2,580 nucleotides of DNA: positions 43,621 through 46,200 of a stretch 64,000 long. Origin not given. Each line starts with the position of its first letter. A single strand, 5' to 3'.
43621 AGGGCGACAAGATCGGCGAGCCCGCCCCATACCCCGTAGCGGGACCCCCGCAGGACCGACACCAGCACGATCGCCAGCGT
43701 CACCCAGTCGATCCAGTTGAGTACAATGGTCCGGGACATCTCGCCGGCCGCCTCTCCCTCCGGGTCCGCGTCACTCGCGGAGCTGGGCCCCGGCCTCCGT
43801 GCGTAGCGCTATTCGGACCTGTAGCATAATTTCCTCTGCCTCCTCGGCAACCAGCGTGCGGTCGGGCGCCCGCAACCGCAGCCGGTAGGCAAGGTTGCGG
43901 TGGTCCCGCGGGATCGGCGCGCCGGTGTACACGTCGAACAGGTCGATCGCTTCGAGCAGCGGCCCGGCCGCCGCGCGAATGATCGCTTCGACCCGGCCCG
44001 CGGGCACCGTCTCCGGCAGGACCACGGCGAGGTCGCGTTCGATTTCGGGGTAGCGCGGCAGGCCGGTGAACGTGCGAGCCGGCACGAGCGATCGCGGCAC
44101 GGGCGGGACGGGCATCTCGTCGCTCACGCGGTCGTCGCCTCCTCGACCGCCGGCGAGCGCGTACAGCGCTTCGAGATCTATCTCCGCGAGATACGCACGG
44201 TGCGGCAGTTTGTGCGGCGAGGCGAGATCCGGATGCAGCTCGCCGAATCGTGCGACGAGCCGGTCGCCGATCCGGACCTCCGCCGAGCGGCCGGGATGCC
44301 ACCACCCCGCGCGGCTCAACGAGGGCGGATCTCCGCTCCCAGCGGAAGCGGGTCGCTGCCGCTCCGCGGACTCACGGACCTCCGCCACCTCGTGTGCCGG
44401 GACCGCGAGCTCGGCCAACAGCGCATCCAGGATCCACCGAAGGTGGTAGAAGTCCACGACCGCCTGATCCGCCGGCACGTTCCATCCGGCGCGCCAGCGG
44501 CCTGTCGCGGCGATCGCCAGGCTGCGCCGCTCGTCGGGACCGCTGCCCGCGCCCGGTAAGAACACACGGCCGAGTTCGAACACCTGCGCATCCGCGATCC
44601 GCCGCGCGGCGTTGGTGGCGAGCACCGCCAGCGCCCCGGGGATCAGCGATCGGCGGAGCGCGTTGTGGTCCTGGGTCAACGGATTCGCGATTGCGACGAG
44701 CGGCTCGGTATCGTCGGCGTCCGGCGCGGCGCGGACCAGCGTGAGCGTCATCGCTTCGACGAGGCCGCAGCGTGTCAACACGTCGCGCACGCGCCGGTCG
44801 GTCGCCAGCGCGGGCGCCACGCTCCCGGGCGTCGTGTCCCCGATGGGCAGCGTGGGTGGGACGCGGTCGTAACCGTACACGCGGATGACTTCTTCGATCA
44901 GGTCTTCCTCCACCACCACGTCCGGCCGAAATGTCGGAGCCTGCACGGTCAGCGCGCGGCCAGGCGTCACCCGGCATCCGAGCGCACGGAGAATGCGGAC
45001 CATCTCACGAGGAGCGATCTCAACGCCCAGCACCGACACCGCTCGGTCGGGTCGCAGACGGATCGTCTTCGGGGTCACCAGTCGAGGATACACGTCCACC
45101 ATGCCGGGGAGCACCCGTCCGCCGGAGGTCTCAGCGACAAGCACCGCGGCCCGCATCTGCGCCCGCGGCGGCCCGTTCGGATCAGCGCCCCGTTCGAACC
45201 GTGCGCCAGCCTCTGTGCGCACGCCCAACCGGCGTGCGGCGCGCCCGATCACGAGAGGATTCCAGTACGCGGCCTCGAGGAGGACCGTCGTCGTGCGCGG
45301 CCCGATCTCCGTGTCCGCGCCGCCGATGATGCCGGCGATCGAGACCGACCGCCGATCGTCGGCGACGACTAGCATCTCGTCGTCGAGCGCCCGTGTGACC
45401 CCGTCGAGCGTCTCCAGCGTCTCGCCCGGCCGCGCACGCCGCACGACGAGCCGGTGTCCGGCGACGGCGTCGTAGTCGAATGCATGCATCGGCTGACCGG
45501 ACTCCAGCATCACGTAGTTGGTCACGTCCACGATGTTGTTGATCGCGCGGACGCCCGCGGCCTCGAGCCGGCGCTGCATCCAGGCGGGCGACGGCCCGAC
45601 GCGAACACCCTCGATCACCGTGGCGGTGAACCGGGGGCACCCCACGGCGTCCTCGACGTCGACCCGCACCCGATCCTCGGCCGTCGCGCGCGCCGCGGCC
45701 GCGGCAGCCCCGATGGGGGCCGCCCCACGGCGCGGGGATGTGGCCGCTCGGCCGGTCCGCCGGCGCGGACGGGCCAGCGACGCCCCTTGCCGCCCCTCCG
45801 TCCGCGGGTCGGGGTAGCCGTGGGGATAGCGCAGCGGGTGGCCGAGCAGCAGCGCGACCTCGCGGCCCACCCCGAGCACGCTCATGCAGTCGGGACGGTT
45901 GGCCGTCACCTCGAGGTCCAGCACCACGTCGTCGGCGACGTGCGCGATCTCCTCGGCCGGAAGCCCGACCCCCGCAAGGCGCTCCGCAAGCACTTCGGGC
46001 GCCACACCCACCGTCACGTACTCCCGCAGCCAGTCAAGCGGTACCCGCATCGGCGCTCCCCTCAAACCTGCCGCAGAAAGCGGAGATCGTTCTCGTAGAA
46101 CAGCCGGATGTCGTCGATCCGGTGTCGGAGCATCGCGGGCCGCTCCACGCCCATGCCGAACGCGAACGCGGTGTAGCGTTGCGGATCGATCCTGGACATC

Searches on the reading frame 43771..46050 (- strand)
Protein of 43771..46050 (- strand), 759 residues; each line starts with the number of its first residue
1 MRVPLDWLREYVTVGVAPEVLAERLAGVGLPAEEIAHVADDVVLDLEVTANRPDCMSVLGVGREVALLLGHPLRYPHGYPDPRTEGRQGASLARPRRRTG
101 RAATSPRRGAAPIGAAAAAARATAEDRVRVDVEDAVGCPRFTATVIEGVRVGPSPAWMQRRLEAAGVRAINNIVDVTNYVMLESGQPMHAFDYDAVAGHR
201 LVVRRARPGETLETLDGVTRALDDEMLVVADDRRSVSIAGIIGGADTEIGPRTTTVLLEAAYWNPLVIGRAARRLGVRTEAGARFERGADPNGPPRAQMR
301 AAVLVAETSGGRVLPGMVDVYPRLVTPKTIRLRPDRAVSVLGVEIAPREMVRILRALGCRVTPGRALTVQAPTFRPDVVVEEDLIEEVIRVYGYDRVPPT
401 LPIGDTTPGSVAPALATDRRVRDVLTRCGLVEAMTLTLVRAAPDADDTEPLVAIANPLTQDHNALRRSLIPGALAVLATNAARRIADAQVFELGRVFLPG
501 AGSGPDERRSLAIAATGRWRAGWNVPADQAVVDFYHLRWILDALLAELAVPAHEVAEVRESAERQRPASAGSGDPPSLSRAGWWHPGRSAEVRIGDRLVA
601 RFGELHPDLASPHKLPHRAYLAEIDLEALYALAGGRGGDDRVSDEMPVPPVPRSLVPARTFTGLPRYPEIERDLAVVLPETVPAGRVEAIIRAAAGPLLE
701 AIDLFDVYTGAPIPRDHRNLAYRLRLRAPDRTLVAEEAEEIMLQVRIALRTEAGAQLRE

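Call 45: find_encoding_contigs(protein=window:43771-46050:-, flank=10000, max_places=1)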
Protein window:43771-46050:- (759 aa): 4 contigs read that carry it; 1 place shown.
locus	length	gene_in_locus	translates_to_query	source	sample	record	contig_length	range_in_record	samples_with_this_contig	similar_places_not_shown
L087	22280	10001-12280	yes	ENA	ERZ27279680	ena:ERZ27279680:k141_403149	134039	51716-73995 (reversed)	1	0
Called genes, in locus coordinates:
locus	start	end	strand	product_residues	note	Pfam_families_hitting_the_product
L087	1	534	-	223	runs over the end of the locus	PF00702:Hydrolase, PF12710:HAD, PF13419:HAD_2, PF13242:Hydrolase_like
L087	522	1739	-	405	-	PF00465:Fe-ADH, PF13685:Fe-ADH_2, PF25137:ADH_Fe_C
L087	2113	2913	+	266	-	PF01048:PNP_UDP_1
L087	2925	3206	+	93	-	-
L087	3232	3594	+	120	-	PF01740:STAS, PF13466:STAS_2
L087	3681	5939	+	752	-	PF00672:HAMP, PF01590:GAF, PF13185:GAF_2, PF13492:GAF_3, PF07228:SpoIIE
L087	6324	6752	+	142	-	PF05198:IF3_N, PF00707:IF3_C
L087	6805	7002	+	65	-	PF01632:Ribosomal_L35p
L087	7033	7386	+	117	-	PF00453:Ribosomal_L20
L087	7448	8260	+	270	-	PF22435:MRM3-like_sub_bind, PF00588:SpoU_methylase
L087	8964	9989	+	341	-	PF02912:Phe_tRNA-synt_N, PF01409:tRNA-synt_2d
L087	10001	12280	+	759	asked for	PF03483:B3_4, PF03484:B5, PF17759:tRNA_synthFbeta, PF03147:FDX-ACB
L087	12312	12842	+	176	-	PF02674:Colicin_V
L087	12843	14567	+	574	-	PF14716:HHH_8, PF12826:HHH_2 (faint), PF00633:HHH (faint), PF14520:HHH_5, PF14791:DNA_pol_B_thumb, PF02811:PHP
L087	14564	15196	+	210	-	PF02245:Pur_DNA_glyco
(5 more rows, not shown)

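Call 57: find_homologous_proteins(query=window:43771-46050:-, max_evalue=1e-50)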
Query window:43771-46050:- (759 aa): 7387 proteins with E <= 1e-50 among 8000 candidates; the best 120 are listed.
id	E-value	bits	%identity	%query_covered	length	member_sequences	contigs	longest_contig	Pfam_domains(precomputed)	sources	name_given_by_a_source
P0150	0.0e+0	1478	90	100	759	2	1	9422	PF03483.23,PF03147.20,PF03484.22,PF17759.7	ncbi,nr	ncbi:MAG TPA: phenylalanine--tRNA ligase subunit beta [bacterium]|nr:phenylalanine--tRNA ligase subu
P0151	0.0e+0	1097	69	100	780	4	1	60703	PF03483.23,PF03147.20,PF03484.22,PF17759.7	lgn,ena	-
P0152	0.0e+0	1075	69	100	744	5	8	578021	PF03483.23,PF03147.20,PF03484.22,PF17759.7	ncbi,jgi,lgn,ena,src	-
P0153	0.0e+0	1065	68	100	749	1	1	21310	PF03483.23,PF03147.20,PF03484.22,PF17759.7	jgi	-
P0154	0.0e+0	1038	66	100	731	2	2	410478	PF03483.23,PF03147.20,PF03484.22,PF17759.7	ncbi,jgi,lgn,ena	-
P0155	0.0e+0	1025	68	100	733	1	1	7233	PF03483.23,PF03147.20,PF03484.22,PF17759.7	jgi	-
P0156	1.9e-283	961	63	100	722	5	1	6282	PF03483.23,PF03147.20,PF03484.22,PF17759.7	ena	-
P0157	3.4e-280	950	64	100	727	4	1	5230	PF03483.23,PF03147.20,PF03484.22,PF17759.7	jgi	-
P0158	1.4e-276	938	61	100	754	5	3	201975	PF03483.23,PF03147.20,PF03484.22,PF17759.7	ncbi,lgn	-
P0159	3.1e-275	933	62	100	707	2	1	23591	PF03483.23,PF03147.20,PF03484.22,PF17759.7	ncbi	-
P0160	1.8e-272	924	61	100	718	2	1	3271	PF03483.23,PF03147.20,PF03484.22,PF17759.7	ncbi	-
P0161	1.4e-271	921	61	100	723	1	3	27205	PF03483.23,PF03147.20,PF03484.22,PF17759.7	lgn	-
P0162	2.2e-268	911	59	100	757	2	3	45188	PF03483.23,PF03147.20,PF03484.22,PF17759.7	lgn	-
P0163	2.3e-268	911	60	100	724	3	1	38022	PF03483.23,PF03147.20,PF03484.22,PF17759.7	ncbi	-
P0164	4.2e-268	910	62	100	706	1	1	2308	PF03483.23,PF03147.20,PF03484.22,PF17759.7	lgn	-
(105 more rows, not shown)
